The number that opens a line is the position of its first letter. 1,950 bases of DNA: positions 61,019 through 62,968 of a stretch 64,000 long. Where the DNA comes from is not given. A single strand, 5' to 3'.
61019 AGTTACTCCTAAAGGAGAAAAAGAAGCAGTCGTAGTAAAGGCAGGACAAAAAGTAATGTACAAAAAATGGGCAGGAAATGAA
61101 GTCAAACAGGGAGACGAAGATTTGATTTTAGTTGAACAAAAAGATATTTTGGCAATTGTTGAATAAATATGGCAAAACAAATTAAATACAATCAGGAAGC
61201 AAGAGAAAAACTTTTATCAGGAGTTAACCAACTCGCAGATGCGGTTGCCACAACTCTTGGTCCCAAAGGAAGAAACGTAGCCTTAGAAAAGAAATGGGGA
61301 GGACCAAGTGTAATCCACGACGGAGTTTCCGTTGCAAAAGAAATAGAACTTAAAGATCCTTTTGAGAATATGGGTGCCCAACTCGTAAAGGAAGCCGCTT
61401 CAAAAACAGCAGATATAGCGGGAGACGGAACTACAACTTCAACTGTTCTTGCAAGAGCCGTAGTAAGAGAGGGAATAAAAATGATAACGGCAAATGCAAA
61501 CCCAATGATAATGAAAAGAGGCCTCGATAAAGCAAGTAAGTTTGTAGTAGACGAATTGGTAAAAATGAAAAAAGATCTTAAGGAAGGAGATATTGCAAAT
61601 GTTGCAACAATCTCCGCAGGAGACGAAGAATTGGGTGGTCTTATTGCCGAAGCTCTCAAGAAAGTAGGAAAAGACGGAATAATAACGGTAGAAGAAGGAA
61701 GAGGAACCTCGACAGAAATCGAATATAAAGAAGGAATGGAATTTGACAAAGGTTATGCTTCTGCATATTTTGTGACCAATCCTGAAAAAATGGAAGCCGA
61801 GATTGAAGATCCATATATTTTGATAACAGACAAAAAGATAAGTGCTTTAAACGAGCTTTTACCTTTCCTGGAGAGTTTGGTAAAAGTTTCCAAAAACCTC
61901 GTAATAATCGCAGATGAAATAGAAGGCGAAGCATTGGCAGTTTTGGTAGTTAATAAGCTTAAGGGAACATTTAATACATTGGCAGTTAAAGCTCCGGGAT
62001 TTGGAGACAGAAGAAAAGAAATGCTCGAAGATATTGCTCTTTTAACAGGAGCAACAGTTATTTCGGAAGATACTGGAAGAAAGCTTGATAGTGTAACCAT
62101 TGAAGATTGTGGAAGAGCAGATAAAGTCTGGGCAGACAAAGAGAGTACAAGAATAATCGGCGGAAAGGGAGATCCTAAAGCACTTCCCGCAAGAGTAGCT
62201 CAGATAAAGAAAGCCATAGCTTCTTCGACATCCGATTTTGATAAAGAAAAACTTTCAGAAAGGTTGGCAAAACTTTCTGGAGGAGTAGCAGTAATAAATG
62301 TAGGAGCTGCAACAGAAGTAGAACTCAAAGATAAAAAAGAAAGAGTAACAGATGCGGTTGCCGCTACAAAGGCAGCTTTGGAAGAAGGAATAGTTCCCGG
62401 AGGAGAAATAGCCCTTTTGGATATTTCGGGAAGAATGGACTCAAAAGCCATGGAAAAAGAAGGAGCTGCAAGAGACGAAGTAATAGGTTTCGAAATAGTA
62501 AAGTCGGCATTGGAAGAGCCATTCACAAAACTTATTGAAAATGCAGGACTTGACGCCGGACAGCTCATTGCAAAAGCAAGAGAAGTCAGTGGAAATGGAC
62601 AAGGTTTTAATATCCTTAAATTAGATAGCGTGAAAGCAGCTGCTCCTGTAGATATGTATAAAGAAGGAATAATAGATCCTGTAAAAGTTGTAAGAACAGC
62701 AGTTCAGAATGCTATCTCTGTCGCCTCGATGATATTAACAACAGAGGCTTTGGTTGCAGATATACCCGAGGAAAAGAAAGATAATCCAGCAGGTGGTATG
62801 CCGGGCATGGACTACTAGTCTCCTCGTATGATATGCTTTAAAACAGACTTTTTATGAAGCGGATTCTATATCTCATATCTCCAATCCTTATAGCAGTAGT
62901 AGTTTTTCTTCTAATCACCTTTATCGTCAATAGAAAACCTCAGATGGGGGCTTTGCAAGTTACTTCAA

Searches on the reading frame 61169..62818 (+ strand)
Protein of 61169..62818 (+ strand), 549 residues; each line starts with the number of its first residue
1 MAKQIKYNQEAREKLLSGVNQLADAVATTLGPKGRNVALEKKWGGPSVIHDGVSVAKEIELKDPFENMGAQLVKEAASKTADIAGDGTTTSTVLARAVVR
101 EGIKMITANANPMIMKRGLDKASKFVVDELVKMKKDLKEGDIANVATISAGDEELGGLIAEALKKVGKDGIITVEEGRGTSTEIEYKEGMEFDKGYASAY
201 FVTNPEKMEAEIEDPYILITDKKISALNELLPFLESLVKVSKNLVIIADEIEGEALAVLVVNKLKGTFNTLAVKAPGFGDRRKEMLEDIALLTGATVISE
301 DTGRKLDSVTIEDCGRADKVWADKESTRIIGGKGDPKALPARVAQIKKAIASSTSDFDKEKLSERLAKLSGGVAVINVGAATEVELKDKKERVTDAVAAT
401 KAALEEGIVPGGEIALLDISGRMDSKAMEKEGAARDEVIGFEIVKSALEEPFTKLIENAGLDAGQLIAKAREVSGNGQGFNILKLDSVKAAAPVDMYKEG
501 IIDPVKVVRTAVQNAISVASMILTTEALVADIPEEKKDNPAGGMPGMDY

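Call 17: find_encoding_contigs(protein=window:61169-62818:+, flank=10000, max_places=1)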
Protein window:61169-62818:+ (549 aa): 7 contigs read that carry it; 1 place shown.
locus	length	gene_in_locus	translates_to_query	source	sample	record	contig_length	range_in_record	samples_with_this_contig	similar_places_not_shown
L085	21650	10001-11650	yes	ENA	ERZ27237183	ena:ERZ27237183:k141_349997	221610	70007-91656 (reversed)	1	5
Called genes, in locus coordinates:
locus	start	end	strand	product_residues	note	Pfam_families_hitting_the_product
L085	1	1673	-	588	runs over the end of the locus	-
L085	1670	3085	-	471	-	PF19077:Big_13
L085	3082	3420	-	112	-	-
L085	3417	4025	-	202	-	PF04350:PilO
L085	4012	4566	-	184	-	-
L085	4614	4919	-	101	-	-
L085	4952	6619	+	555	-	PF03023:MurJ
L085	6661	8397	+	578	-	PF00009:GTP_EFTU, PF00071:Ras (faint), PF22042:EF-G_D2 (faint), PF03144:GTP_EFTU_D2, PF14492:EFG_III (weak), PF00679:EFG_C, PF06421:LepA_C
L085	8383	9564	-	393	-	PF00963:Cohesin, PF00801:PKD (weak), PF18911:PKD_4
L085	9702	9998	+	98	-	PF00166:Cpn10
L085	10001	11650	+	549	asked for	PF00118:Cpn60_TCP1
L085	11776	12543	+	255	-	PF08308:PEGA (weak), PF08239:SH3_3, PF18348:SH3_16 (weak)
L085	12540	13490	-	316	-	PF01040:UbiA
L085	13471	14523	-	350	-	PF00953:Glycos_transf_4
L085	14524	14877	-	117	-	-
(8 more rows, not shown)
